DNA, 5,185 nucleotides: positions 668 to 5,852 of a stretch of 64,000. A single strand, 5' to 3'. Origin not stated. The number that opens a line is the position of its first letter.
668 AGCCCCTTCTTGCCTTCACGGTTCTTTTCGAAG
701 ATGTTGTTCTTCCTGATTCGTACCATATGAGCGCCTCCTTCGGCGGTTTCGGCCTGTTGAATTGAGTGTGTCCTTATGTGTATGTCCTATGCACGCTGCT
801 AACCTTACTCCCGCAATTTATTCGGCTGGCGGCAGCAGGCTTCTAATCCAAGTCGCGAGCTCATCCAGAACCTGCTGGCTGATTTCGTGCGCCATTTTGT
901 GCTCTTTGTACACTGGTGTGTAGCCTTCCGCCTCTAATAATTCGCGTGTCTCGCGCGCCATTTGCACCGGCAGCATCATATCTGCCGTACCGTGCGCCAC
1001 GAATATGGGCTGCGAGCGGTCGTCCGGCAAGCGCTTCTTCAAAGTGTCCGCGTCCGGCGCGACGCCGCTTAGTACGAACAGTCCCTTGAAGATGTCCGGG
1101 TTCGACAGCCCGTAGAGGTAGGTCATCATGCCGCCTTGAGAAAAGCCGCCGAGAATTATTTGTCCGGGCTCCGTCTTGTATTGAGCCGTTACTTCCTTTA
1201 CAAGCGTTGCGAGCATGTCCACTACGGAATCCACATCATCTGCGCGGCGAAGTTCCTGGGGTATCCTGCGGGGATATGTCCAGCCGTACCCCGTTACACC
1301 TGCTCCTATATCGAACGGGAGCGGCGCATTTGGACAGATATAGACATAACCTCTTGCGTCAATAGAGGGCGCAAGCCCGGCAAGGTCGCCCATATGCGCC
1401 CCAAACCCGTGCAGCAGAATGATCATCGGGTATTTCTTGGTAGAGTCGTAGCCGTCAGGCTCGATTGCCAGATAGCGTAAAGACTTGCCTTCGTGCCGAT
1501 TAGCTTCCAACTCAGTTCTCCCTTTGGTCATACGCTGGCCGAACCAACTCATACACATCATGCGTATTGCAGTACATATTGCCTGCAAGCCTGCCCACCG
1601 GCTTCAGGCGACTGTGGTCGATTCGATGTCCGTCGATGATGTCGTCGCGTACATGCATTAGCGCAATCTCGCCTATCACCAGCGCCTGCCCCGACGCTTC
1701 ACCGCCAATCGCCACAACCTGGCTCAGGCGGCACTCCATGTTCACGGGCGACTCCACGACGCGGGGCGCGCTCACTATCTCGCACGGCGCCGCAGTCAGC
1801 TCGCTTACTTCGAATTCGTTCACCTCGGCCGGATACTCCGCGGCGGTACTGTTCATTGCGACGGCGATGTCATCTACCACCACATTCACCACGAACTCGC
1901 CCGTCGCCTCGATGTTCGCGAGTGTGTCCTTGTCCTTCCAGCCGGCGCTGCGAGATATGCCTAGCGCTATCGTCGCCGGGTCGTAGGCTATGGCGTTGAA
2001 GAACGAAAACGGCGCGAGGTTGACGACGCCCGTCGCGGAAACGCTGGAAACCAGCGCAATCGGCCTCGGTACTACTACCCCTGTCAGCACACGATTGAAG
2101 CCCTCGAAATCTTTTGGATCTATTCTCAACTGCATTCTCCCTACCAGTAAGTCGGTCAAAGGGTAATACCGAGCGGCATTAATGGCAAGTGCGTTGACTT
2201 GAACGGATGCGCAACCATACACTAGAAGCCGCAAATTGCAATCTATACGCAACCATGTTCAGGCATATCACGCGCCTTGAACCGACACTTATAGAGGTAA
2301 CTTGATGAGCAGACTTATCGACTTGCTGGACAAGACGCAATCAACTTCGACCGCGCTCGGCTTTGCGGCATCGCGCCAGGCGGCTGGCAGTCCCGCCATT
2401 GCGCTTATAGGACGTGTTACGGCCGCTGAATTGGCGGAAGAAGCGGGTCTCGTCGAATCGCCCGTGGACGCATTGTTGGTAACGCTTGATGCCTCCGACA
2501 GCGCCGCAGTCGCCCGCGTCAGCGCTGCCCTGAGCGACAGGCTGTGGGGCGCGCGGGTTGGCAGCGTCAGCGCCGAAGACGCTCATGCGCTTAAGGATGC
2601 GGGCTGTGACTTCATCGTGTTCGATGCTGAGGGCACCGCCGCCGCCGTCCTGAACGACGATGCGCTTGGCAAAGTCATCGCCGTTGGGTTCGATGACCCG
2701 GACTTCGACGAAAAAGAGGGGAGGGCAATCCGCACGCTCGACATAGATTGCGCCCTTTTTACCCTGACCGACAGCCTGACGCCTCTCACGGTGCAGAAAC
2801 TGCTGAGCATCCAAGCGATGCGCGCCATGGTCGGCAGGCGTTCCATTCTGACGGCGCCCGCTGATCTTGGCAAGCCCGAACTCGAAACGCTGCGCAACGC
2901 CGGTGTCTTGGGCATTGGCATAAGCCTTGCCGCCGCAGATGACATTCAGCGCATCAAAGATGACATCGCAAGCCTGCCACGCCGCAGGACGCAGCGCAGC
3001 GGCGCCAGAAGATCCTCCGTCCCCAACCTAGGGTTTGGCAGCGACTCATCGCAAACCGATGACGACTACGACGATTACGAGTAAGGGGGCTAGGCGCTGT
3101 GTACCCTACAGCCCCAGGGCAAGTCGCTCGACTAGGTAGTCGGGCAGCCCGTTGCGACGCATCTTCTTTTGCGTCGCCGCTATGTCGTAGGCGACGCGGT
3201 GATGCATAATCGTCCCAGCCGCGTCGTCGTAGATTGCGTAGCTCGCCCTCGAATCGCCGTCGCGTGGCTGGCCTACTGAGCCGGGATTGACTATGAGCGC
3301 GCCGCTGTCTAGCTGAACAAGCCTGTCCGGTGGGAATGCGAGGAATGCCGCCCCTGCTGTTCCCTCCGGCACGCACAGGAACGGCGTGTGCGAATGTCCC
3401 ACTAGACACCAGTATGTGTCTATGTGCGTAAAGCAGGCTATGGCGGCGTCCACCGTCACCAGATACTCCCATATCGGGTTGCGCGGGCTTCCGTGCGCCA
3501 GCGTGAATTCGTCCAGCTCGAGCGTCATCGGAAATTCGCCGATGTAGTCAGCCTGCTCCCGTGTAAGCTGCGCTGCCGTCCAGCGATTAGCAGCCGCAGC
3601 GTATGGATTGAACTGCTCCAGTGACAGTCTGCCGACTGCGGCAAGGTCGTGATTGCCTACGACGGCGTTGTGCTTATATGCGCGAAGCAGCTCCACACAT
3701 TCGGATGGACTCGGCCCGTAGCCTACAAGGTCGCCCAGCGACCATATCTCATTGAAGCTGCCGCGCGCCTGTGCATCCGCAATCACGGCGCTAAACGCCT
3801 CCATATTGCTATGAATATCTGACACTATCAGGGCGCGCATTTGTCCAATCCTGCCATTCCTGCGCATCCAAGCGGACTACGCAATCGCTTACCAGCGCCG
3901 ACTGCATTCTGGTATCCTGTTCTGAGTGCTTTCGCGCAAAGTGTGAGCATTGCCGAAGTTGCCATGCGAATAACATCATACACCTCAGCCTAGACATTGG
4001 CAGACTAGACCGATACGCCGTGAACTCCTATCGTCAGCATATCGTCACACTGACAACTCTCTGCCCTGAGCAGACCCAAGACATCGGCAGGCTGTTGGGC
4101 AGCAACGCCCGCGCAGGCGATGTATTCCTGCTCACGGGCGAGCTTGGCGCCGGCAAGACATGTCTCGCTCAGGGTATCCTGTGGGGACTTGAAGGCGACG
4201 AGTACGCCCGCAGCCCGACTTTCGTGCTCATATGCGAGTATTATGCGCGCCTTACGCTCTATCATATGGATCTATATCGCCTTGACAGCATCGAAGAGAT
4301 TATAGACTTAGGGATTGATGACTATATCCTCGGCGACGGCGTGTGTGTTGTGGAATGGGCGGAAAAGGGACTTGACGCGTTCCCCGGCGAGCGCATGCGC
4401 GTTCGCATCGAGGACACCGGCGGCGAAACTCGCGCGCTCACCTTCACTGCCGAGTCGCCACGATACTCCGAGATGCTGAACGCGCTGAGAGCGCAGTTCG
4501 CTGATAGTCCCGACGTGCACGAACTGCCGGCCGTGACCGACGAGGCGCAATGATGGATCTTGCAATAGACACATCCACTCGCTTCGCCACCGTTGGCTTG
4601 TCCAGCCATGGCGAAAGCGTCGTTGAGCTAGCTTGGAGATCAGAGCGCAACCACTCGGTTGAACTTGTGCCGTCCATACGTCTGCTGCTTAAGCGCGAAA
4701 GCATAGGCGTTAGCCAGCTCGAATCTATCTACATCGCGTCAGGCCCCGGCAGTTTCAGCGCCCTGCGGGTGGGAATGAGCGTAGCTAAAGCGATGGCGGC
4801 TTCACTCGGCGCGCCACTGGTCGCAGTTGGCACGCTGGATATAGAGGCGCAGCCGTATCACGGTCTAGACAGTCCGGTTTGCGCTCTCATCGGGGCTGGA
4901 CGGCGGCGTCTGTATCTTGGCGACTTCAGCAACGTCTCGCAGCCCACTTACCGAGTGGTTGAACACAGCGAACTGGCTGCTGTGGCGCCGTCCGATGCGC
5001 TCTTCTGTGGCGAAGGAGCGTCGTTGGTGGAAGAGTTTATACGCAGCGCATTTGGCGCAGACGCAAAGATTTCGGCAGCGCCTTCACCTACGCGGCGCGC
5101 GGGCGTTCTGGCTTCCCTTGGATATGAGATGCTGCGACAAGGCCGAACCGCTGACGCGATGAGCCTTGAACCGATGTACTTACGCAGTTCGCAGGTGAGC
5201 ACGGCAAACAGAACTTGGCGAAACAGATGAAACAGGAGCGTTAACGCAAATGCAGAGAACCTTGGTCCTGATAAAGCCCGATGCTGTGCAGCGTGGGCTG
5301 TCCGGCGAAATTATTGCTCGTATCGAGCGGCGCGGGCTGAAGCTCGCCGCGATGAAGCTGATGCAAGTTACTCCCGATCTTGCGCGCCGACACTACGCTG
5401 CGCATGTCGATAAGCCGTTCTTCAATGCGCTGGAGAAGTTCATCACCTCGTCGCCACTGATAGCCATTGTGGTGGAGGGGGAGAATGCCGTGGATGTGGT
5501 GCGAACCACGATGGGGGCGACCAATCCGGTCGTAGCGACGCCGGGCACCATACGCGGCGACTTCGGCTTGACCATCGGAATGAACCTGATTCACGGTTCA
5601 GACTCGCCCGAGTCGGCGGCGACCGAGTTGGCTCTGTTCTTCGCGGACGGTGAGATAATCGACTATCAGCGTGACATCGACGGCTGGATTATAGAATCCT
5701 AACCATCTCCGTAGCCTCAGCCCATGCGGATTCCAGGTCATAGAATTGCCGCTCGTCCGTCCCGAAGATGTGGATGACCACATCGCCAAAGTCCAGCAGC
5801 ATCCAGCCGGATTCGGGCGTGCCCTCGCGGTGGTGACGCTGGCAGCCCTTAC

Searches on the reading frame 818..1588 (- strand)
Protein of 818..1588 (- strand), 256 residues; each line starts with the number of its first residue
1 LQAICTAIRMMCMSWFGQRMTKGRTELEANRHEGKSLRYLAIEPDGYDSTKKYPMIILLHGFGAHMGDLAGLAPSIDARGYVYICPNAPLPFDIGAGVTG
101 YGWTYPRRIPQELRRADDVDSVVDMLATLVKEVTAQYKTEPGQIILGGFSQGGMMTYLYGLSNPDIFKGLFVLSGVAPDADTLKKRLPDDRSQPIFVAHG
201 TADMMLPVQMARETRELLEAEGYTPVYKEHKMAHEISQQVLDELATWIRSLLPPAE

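Call 19: search_protein_families(library=pfam, proteins=[window:818-1588:-], max_evalue=0.0001)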
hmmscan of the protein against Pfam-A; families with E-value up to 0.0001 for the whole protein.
window:818-1588:- (256 aa): 8 families
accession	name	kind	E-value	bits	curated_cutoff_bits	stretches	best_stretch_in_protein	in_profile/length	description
PF02230.22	Abhydrolase_2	-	2.8e-24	86.6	23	1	50-250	11-215/217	Phospholipase/Carboxylesterase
PF12146.15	Hydrolase_4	-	1e-09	38.5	27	1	55-175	6-108/239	Serine aminopeptidase, S33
PF00561.26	Abhydrolase_1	-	3.8e-09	37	25.8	1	54-183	1-110/245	alpha/beta hydrolase fold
PF12697.13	Abhydrolase_6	-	5.5e-08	34.2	26.3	1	56-199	1-117/217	Alpha/beta hydrolase family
PF00326.27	Peptidase_S9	-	9.2e-07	29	22.6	1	78-176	12-98/213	Prolyl oligopeptidase family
PF00756.26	Esterase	-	4.1e-06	27.2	22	1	44-177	15-150/251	Putative esterase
PF01738.24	DLH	-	4.3e-06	26.9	21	1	52-224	12-175/217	Dienelactone hydrolase family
PF20434.5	BD-FAE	-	5.6e-06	26.4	26.8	0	130-164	77-111/215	BD-FAE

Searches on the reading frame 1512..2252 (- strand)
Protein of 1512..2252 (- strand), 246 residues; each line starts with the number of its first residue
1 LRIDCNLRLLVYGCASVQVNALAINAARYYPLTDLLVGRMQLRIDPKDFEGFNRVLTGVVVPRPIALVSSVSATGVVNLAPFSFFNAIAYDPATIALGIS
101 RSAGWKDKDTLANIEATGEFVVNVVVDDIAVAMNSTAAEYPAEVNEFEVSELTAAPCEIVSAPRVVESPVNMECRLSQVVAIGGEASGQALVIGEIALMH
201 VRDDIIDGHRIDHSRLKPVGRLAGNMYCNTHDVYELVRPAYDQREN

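Call 19: search_protein_families(library=pfam, proteins=[window:1512-2252:-], max_evalue=0.0001)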
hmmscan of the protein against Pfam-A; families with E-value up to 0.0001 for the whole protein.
window:1512-2252:- (246 aa): 1 family
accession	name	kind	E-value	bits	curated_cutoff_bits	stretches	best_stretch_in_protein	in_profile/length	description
PF01613.24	Flavin_Reduct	-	1.8e-22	80.5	27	1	61-204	4-136/153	Flavin reductase like domain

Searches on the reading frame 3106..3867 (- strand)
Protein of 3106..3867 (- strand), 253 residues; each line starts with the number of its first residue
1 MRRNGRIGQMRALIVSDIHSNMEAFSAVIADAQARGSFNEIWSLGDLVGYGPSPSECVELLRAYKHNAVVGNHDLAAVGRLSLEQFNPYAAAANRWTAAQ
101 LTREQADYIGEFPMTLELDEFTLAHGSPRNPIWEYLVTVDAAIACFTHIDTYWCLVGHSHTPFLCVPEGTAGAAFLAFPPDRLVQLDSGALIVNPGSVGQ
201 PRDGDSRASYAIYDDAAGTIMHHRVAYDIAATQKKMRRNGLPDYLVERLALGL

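Call 19: search_protein_families(library=pfam, proteins=[window:3106-3867:-], max_evalue=0.0001)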
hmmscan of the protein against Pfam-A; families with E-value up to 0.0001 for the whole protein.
window:3106-3867:- (253 aa): 2 families
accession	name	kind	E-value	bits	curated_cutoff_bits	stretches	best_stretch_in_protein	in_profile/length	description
PF12850.12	Metallophos_2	-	3.6e-18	66.5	27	1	10-214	1-150/154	Calcineurin-like phosphoesterase superfamily domain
PF00149.33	Metallophos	-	5.1e-10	40.5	21.5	1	10-127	1-116/191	Calcineurin-like phosphoesterase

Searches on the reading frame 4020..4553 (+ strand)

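Call 19: search_protein_families(library=pfam, proteins=[window:4020-4553:+], max_evalue=0.0001)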
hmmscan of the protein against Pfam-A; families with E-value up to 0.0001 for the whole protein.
window:4020-4553:+ (177 aa): 1 family
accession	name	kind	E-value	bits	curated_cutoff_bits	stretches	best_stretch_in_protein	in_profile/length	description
PF02367.23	TsaE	-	7.9e-35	120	26.6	1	16-138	4-126/128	Threonylcarbamoyl adenosine biosynthesis protein TsaE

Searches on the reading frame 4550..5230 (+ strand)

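Call 19: search_protein_families(library=pfam, proteins=[window:4550-5230:+], max_evalue=0.0001)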
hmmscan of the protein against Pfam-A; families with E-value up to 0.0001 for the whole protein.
window:4550-5230:+ (226 aa): 1 family
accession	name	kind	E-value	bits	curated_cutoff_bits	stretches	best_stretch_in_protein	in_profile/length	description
PF00814.31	TsaD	-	1.3e-21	77.9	24.8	1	32-129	26-129/264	tRNA N6-adenosine threonylcarbamoyltransferase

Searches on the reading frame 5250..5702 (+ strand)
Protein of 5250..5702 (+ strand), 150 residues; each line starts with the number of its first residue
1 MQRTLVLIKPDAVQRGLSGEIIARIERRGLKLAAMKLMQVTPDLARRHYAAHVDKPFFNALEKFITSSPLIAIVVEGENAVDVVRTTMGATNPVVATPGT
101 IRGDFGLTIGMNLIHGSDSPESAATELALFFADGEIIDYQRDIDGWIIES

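Call 19: search_protein_families(library=pfam, proteins=[window:5250-5702:+], max_evalue=0.0001)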
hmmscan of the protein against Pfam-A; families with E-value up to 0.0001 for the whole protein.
window:5250-5702:+ (150 aa): 1 family
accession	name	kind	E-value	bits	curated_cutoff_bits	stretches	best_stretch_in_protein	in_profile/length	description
PF00334.24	NDK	-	6.6e-55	185.1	27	1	2-136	1-135/135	Nucleoside diphosphate kinase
